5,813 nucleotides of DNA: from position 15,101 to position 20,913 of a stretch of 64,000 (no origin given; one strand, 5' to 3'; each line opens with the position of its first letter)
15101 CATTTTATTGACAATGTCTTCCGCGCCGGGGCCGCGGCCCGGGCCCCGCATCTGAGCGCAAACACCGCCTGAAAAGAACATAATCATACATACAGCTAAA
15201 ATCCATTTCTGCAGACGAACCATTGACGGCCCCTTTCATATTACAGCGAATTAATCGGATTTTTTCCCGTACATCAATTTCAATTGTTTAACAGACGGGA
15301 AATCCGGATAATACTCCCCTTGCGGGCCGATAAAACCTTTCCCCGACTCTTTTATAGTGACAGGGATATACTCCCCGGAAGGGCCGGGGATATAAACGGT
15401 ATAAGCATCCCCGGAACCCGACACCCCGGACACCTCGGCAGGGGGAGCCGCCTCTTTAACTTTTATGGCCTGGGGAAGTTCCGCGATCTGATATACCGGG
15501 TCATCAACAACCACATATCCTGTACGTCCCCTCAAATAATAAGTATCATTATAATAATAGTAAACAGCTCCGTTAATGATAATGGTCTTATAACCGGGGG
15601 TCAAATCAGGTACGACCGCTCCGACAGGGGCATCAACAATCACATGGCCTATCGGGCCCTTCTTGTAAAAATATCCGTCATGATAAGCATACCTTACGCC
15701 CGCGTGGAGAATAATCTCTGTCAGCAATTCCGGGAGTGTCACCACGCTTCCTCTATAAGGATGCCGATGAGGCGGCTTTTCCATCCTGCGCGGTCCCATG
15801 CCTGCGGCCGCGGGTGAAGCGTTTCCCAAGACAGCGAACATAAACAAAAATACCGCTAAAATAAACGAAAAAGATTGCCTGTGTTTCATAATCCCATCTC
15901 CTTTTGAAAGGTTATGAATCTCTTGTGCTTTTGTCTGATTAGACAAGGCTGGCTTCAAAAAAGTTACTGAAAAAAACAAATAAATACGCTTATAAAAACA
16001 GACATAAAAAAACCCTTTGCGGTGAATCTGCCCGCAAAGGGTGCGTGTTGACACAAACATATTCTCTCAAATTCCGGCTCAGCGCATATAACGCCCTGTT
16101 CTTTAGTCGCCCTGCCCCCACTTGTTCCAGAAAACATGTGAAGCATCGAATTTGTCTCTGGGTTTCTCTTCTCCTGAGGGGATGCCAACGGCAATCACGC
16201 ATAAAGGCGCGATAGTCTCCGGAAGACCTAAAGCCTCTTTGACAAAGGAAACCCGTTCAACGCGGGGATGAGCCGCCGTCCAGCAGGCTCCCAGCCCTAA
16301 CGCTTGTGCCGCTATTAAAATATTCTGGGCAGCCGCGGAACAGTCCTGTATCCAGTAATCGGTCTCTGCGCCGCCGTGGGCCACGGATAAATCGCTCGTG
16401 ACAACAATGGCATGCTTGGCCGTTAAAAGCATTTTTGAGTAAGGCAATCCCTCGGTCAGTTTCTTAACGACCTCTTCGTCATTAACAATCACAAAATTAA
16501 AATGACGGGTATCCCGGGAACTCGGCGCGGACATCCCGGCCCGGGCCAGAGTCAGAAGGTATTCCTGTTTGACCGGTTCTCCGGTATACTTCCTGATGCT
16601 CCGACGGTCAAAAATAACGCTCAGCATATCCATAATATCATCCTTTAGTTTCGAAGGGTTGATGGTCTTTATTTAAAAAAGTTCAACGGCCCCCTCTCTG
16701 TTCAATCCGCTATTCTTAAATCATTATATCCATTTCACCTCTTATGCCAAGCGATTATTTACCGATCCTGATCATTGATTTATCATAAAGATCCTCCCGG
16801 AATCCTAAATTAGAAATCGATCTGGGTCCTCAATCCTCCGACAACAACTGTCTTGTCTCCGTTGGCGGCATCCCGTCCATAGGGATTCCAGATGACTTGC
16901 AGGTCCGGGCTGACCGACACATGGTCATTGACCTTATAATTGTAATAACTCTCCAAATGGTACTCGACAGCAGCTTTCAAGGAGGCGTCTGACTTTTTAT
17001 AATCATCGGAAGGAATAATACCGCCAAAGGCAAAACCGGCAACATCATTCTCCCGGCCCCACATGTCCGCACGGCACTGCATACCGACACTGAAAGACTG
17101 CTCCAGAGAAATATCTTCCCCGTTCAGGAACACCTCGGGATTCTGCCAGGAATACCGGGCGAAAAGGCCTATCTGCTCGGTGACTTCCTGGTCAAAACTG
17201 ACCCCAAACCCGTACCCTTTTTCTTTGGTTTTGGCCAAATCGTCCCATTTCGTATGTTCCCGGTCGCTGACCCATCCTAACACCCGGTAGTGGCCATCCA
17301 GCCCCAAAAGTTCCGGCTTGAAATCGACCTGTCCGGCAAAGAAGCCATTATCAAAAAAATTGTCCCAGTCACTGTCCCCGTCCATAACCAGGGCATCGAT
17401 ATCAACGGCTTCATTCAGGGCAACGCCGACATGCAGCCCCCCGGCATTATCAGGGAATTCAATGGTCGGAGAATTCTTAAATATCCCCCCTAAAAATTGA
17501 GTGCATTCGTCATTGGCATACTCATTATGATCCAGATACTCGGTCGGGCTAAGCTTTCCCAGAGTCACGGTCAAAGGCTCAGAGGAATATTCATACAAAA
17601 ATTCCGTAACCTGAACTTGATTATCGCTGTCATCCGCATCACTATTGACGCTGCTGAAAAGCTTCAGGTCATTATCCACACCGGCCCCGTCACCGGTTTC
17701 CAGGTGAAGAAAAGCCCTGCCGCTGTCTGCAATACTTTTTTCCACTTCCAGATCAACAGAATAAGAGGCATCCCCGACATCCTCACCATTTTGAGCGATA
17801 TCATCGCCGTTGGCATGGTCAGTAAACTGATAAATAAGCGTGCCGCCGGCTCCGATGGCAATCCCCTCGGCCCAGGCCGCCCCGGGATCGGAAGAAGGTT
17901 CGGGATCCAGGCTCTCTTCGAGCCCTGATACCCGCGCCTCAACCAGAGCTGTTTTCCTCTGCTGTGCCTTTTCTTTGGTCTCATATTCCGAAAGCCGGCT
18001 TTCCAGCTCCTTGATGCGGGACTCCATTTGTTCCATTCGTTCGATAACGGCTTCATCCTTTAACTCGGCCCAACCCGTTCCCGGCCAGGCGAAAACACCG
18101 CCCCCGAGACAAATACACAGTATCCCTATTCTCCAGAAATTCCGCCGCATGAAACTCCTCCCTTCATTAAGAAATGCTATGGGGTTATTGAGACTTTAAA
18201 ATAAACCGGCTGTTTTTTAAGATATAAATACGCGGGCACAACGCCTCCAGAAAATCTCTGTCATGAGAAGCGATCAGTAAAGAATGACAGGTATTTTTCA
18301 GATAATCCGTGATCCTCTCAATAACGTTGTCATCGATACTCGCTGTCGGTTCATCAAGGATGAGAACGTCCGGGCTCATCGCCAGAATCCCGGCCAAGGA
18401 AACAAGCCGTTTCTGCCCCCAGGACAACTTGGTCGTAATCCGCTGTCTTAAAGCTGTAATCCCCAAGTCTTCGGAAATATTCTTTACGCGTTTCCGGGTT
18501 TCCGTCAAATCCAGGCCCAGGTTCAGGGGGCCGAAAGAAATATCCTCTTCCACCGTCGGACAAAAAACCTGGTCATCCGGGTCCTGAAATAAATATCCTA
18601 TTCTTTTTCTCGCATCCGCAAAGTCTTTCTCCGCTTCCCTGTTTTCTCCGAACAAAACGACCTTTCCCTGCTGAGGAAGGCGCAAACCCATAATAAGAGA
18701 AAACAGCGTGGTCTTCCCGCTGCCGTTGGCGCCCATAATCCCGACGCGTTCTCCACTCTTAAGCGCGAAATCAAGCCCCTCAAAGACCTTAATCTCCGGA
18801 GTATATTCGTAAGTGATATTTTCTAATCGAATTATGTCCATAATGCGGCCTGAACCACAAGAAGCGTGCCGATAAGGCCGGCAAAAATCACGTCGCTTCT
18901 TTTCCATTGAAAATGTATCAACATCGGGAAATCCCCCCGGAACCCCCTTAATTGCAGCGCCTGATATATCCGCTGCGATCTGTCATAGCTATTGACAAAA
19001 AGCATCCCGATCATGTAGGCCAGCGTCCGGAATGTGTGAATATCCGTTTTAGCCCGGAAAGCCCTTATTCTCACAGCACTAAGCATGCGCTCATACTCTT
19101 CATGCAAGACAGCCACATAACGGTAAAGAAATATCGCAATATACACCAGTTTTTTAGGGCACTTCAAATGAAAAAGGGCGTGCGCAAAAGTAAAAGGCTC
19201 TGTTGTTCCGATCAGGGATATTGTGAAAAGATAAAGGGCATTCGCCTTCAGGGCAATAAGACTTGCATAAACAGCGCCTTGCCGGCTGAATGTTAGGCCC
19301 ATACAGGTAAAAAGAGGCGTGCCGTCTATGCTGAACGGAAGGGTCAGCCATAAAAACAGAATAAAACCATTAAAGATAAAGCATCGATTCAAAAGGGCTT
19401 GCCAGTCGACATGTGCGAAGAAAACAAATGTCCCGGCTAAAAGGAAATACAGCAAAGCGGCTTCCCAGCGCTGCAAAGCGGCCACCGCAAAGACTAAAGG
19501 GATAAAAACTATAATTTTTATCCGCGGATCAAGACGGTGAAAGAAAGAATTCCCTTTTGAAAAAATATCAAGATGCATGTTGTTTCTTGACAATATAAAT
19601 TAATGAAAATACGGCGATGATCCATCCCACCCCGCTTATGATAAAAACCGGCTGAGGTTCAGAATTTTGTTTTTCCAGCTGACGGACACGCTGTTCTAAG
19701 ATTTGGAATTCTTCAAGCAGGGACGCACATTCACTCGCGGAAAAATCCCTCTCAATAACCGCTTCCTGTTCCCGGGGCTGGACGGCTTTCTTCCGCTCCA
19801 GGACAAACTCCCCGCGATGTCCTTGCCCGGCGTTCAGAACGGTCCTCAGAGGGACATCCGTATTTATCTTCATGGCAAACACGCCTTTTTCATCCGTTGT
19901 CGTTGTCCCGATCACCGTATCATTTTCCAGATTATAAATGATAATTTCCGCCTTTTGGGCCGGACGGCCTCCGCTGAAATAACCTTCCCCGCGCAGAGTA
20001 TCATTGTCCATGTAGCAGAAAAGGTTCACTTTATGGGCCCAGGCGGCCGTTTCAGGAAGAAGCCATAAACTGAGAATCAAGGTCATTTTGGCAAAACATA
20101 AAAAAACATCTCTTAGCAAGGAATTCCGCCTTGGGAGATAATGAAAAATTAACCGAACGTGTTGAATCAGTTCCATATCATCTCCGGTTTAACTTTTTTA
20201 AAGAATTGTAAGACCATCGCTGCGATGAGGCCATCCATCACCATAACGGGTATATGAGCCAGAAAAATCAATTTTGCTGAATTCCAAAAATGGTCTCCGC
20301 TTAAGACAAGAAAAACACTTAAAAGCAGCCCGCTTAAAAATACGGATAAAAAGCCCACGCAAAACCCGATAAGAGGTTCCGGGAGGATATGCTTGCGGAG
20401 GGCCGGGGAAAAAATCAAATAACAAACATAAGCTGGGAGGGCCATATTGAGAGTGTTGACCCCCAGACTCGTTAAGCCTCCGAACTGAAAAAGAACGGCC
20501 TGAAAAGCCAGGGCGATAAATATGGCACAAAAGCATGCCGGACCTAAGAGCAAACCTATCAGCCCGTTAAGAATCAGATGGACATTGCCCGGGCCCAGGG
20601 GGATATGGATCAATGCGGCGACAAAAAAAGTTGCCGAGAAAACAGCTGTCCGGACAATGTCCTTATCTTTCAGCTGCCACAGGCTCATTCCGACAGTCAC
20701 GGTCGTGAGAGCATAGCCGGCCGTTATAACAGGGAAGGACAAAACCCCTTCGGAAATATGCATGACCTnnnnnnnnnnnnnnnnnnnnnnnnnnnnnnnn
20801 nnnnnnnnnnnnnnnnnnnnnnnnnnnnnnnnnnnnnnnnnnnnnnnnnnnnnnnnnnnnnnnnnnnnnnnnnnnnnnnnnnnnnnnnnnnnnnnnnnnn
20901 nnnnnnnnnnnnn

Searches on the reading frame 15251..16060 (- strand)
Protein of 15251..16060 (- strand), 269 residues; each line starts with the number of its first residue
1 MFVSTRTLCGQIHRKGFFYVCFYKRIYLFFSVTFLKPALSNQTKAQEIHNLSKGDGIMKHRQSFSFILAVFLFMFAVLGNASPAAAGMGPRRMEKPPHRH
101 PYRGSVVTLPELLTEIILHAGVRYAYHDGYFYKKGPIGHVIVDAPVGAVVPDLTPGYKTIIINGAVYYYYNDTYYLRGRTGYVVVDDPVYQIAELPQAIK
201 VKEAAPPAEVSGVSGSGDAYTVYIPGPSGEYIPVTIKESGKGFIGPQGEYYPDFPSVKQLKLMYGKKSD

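Call 27: search_protein_families(library=pfam, proteins=[window:15251-16060:-], max_evalue=0.001)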
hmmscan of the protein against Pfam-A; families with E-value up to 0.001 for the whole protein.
window:15251-16060:- (269 aa): 1 family
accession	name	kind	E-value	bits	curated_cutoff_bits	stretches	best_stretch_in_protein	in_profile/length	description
PF20125.4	DUF6515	-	1.4e-16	61.3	24.9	1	97-196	42-141/179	Family of unknown function (DUF6515)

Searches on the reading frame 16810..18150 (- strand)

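Call 27: search_protein_families(library=pfam, proteins=[window:16810-18150:-], max_evalue=0.001)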
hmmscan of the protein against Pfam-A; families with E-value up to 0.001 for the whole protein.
window:16810-18150:- (446 aa): 1 family
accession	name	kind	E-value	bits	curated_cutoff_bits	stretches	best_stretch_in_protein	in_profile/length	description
PF04966.18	OprB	-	1.9e-28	100.4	22.9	1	131-446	13-372/372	Carbohydrate-selective porin, OprB family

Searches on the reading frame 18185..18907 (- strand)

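Call 27: search_protein_families(library=pfam, proteins=[window:18185-18907:-], max_evalue=0.001)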
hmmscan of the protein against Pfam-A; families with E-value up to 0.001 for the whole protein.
window:18185-18907:- (240 aa): 3 families
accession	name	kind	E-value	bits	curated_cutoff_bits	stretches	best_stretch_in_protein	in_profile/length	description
PF00005.33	ABC_tran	-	1.8e-31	110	25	1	43-189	2-137/137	ABC transporter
PF13304.12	AAA_21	-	4.8e-09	37.1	27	1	159-218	236-300/304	AAA domain, putative AbiEii toxin, Type IV TA system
PF02463.25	SMC_N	-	8.2e-08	32.4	40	1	55-222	27-204/220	RecF/RecN/SMC N terminal domain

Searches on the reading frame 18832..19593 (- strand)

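Call 27: search_protein_families(library=pfam, proteins=[window:18832-19593:-], max_evalue=0.001)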
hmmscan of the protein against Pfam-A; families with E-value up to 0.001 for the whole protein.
window:18832-19593:- (253 aa): 1 family
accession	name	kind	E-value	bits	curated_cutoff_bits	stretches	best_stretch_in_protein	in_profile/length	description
PF02361.21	CbiQ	-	2.1e-34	119.5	25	1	15-220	2-210/216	Cobalt transport protein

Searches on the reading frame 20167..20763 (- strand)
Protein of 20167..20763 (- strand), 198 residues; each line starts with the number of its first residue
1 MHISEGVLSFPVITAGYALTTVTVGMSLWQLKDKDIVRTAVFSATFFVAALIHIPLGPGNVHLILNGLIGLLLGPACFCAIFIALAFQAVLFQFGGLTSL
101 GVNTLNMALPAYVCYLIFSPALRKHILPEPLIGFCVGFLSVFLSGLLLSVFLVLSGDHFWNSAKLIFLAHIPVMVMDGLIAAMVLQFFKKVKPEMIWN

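Call 27: search_protein_families(library=pfam, proteins=[window:20167-20763:-], max_evalue=0.001)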
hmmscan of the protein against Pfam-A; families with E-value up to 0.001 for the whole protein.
window:20167-20763:- (198 aa): 1 family
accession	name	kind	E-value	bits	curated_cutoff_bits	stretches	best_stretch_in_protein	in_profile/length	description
PF01891.21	CbiM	-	1.1e-53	182.6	23.1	1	2-195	1-205/205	Cobalt uptake substrate-specific transmembrane region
